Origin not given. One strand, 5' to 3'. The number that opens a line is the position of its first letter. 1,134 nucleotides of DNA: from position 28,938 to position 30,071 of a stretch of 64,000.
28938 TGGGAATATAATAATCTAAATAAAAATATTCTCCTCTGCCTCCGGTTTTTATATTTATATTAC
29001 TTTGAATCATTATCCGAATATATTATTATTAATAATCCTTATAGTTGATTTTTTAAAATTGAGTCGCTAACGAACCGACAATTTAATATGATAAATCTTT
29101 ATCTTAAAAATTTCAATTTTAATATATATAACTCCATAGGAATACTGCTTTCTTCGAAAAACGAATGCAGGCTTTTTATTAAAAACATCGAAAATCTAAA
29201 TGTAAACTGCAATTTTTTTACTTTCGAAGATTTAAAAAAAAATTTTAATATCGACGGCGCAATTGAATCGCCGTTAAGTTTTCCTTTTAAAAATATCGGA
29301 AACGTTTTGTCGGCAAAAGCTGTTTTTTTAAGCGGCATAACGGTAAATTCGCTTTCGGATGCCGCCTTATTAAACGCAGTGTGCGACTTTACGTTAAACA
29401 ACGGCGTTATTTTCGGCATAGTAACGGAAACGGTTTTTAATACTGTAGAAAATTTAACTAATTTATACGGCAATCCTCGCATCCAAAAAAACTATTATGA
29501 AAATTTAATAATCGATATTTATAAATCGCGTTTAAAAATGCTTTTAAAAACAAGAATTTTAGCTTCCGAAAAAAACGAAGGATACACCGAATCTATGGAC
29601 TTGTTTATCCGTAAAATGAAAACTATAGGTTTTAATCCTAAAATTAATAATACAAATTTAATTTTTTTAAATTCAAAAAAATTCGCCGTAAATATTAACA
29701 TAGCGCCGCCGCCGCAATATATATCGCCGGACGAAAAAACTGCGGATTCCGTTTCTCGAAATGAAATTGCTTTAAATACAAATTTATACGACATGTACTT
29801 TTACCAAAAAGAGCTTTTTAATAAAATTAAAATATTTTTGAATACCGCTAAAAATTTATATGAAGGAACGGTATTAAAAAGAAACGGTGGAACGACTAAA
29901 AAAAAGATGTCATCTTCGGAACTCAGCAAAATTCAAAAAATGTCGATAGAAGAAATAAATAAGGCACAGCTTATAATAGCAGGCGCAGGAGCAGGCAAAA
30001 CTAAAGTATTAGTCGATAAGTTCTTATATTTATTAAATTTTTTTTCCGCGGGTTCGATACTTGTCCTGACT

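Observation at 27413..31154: A PRTase + DprA-like + SF1-helicase cassette splits pheS from pheT: possible ShosTA/PsyrTA-like TA/defence module rather than competence genes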

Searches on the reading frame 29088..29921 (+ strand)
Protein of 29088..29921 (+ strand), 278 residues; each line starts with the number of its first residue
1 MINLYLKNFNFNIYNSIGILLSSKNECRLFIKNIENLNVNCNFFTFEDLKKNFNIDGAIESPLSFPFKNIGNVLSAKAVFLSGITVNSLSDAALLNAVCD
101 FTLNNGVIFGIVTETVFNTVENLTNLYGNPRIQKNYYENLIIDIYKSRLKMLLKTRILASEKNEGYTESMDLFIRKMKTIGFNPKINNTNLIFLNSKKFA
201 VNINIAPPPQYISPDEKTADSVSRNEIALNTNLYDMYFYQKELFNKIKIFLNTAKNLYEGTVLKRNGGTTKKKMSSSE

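Call 70: predict_structure(alignment_id=A4)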
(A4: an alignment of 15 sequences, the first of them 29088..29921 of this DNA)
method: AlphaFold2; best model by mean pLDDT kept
length: 278 residues; sequences in the alignment: 15
mean_pLDDT: 78.5   pTM: 0.79
mean pLDDT of the five models: 78.5, 70.0, 62.5, 57.6, 53.3
residues with pLDDT >= 90: 66; 70-90: 151; 50-70: 42; < 50: 19
segments of 3 or more residues with pLDDT < 50: 210-213, 266-278
pLDDT, mean of each block of 10 residues (from residue 1): 70 87 77 81 89 63 63 87 85 88 86 71 74 72 87 89 86 93 83 92 75 58 89 87 91 82 52 34
secondary structure, 60 per line:
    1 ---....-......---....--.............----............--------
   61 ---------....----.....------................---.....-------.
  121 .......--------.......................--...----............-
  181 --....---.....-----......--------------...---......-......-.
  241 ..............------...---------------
elements in order: H4-7 H9-14 E18-21 H24-36 E41-45 H46-52 H70-73 E78-82 H89-104 E108-112 H120-127 H136-156 H168-179 E183-186 E190-194 E200-205 E220-222 E226-231 H233-238 H240-254 E261-263

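Call 75: fold_search(model_id=the predicted structure, library=pdb)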
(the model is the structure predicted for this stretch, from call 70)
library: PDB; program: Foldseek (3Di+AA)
matches with E <= 10: 999; with E <= 0.001: 0
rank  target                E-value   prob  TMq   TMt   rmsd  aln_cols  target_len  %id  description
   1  6qem_G                2.6e-03  1.00  0.34  0.39   5.4       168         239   19  E. coli DnaBC complex bound to ssDNA (released 2019-03-06)
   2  6z1d_B                5.8e-03  0.84  0.24  0.26  17.7       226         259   12  Crystal structure of the AAA domain of Rubisco Activase from Nostoc sp. (strain PCC 7120), Gadolinium complex (released 2020-09-23)
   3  6z1d_A                7.8e-03  0.75  0.23  0.23  16.6       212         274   11  Crystal structure of the AAA domain of Rubisco Activase from Nostoc sp. (strain PCC 7120), Gadolinium complex (released 2020-09-23)
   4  5bq5_A                1.5e-02  0.99  0.35  0.50   4.5       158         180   12  Crystal structure of the IstB AAA+ domain bound to ADP-BeF3 (released 2015-09-02)
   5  5bq5_B                2.0e-02  0.99  0.34  0.48   4.8       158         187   12  Crystal structure of the IstB AAA+ domain bound to ADP-BeF3 (released 2015-09-02)
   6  3ecc                  2.1e-02  0.98  0.35  0.50   5.8       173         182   15  Crystal structure of the DnaC helicase loader in complex with ADP-BeF3 (released 2008-11-25)
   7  2qp9                  3.0e-02  0.51  0.24  0.23  21.3       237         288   10  Crystal Structure of S.cerevisiae Vps4 (released 2007-10-09)
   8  1ksf                  3.6e-02  0.63  0.25  0.11  14.0       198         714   12  Crystal Structure of ClpA, an HSP100 chaperone and regulator of ClpAP protease: Structural basis of differences in Funct (released 2002-09-27)
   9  8dr5_A                3.6e-02  0.38  0.22  0.10  17.9       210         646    8  Open state of RFC:PCNA bound to a 3' ss/dsDNA junction (DNA2) with NTD (released 2022-08-17)
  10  8dr4_A                3.8e-02  0.41  0.23  0.14  17.9       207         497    8  Open state of RFC:PCNA bound to a 3' ss/dsDNA junction (DNA2) without NTD (released 2022-08-17)
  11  9a5x_A                3.8e-02  0.35  0.22  0.16  16.8       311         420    8  Integrative model of CLPX-CLPP by crosslinking MS and deep learning (released 2024-09-18)
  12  6z1f_1                4.0e-02  0.57  0.26  0.26  18.5       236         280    9  CryoEM structure of Rubisco Activase with its substrate Rubisco from Nostoc sp. (strain PCC7120) (released 2020-09-23)
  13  3hte_B                4.5e-02  0.82  0.29  0.27  14.1       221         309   10  Crystal structure of nucleotide-free hexameric ClpX (released 2009-11-24)
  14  2rko                  6.8e-02  0.41  0.24  0.24  20.7       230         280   12  Crystal Structure of the Vps4p-dimer (released 2008-02-26)
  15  3hte_A                7.2e-02  0.66  0.27  0.24  14.4       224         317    8  Crystal structure of nucleotide-free hexameric ClpX (released 2009-11-24)
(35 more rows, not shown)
